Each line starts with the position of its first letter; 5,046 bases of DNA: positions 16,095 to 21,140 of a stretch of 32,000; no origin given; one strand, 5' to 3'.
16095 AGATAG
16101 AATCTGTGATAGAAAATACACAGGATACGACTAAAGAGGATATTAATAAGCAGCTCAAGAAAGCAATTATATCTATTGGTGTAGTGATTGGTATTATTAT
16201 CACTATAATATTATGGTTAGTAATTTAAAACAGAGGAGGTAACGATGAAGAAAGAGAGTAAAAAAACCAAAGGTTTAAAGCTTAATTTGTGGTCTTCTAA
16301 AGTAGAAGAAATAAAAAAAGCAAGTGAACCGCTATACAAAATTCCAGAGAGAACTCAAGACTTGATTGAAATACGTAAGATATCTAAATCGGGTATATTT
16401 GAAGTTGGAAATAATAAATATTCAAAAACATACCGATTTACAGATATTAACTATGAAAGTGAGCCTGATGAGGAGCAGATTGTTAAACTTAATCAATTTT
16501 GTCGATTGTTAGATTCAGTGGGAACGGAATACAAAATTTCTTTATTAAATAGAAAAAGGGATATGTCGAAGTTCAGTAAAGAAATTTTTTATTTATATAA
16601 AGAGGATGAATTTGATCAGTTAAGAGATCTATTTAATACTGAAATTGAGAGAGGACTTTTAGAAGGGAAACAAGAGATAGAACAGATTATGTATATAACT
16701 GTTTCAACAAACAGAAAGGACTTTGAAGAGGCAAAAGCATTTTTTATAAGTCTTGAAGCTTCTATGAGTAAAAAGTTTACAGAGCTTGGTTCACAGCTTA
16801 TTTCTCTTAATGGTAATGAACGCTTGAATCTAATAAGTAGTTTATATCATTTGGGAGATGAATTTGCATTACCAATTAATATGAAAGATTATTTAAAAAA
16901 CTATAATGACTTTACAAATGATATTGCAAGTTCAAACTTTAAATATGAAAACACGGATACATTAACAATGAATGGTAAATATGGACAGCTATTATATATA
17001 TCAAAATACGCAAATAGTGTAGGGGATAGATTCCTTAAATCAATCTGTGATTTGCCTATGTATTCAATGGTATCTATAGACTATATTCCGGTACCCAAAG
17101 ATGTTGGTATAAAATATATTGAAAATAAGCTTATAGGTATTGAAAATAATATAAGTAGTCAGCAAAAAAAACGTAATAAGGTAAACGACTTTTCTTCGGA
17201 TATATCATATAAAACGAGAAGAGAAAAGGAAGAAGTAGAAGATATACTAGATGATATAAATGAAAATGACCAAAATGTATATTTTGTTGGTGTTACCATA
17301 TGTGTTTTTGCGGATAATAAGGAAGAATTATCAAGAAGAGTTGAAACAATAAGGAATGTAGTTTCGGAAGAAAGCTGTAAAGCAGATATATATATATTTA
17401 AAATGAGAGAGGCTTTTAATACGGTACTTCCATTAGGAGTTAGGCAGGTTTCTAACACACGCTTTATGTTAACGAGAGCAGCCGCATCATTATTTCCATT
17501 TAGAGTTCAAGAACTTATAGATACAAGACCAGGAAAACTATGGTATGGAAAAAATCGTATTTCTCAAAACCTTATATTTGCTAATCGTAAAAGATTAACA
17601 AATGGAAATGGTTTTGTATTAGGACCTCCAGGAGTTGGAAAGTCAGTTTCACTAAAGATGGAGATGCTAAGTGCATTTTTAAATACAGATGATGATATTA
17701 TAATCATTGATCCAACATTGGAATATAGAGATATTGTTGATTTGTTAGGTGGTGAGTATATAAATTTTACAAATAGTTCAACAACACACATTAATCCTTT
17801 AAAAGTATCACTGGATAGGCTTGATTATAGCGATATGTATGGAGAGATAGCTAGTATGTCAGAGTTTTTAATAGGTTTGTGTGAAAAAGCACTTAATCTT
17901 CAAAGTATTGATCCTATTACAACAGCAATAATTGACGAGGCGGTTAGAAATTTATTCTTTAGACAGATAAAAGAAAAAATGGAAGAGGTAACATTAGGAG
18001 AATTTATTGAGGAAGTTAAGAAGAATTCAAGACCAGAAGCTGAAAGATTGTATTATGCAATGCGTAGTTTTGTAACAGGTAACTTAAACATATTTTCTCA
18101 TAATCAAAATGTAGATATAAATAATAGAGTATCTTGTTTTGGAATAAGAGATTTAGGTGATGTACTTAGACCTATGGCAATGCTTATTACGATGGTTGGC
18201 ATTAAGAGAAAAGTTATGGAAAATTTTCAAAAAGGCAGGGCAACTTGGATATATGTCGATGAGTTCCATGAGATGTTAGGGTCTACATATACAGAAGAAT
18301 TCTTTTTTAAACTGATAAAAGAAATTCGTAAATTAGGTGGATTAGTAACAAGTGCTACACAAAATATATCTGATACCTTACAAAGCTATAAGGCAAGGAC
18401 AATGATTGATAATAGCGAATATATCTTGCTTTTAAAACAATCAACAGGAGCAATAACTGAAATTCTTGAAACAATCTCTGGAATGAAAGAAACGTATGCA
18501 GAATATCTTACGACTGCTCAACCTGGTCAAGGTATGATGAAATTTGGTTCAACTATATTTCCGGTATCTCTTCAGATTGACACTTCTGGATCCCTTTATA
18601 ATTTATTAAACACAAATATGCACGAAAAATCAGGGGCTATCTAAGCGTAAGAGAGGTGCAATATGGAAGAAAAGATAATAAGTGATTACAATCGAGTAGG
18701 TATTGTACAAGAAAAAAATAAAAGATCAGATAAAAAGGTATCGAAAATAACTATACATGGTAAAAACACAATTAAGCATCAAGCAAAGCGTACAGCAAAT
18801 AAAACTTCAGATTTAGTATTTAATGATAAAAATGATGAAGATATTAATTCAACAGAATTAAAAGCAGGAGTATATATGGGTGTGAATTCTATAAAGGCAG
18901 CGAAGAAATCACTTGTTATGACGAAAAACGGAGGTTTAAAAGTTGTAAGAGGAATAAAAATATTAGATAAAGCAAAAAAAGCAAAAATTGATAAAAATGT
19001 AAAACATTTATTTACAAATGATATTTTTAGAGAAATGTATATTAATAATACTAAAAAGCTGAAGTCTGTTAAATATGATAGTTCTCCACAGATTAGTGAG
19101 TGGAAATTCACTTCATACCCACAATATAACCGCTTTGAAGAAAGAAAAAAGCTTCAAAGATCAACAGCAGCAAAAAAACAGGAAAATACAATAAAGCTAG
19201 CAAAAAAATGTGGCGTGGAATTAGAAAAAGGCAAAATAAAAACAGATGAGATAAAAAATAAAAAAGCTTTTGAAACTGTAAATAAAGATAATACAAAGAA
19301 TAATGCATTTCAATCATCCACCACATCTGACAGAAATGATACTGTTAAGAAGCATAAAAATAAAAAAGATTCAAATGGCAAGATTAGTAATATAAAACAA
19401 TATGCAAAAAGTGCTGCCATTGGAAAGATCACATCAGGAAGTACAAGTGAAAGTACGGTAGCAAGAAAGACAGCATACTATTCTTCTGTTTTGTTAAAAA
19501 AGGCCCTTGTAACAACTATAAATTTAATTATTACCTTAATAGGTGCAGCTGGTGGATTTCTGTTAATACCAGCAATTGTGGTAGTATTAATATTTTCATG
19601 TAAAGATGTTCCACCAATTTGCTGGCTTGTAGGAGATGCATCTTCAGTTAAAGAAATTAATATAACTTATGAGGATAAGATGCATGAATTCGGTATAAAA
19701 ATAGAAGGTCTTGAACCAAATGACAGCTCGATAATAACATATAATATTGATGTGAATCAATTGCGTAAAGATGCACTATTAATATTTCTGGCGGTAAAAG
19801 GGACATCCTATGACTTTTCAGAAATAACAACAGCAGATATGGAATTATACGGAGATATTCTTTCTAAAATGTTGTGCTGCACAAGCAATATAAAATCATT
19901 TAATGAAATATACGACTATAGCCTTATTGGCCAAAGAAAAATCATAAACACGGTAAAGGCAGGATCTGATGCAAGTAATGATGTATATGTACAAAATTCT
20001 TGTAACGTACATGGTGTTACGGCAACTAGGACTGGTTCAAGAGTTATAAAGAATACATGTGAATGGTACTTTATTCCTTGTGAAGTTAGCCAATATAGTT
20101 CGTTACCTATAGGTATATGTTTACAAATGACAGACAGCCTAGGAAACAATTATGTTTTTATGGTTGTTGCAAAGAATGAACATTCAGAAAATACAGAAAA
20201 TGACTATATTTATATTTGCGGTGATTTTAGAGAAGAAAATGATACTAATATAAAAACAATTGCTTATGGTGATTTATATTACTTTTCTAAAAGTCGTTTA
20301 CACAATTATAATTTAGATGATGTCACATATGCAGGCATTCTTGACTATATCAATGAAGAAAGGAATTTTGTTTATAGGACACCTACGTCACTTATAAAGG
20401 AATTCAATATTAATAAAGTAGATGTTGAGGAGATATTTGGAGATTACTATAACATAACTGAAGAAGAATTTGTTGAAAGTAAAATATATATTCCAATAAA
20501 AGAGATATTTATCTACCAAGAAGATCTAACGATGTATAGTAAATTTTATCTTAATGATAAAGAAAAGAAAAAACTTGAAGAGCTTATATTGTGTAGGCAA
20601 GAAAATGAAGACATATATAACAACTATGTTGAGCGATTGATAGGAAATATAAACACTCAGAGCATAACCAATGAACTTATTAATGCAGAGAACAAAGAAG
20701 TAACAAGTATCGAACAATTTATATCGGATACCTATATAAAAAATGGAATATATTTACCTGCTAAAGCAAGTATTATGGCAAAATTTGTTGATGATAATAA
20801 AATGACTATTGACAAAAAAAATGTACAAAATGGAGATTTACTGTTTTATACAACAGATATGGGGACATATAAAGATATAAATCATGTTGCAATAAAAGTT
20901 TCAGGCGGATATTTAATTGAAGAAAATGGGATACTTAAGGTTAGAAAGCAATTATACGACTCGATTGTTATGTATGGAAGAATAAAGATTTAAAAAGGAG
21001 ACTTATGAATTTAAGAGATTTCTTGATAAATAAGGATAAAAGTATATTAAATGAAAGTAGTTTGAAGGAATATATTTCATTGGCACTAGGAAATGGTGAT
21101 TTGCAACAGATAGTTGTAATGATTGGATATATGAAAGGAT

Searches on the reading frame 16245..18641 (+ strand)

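Call 14: search_protein_families(library=pfam, proteins=[window:16245-18641:+], max_evalue=0.001)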
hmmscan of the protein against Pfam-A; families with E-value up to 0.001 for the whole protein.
window:16245-18641:+ (799 aa): 3 families
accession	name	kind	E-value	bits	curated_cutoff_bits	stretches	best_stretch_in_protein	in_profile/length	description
PF19044.6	P-loop_TraG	-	4.6e-15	55.6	25.8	1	448-733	24-319/413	TraG P-loop domain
PF12846.13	AAA_10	-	1.7e-07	31.1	27.5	1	450-637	18-200/362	AAA-like domain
PF03135.19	CagE_TrbE_VirB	-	1.9e-05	25.2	21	0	306-396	104-196/204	CagE, TrbE, VirB family, component of type IV transporter system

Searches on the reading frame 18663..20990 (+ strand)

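Call 14: search_protein_families(library=pfam, proteins=[window:18663-20990:+], max_evalue=0.001)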
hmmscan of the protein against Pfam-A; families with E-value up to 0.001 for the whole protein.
window:18663-20990:+ (776 aa): 1 family
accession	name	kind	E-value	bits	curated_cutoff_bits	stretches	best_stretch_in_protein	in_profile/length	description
PF00877.26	NLPC_P60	-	4.8e-08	33.4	23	1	686-760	19-86/105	NlpC/P60 family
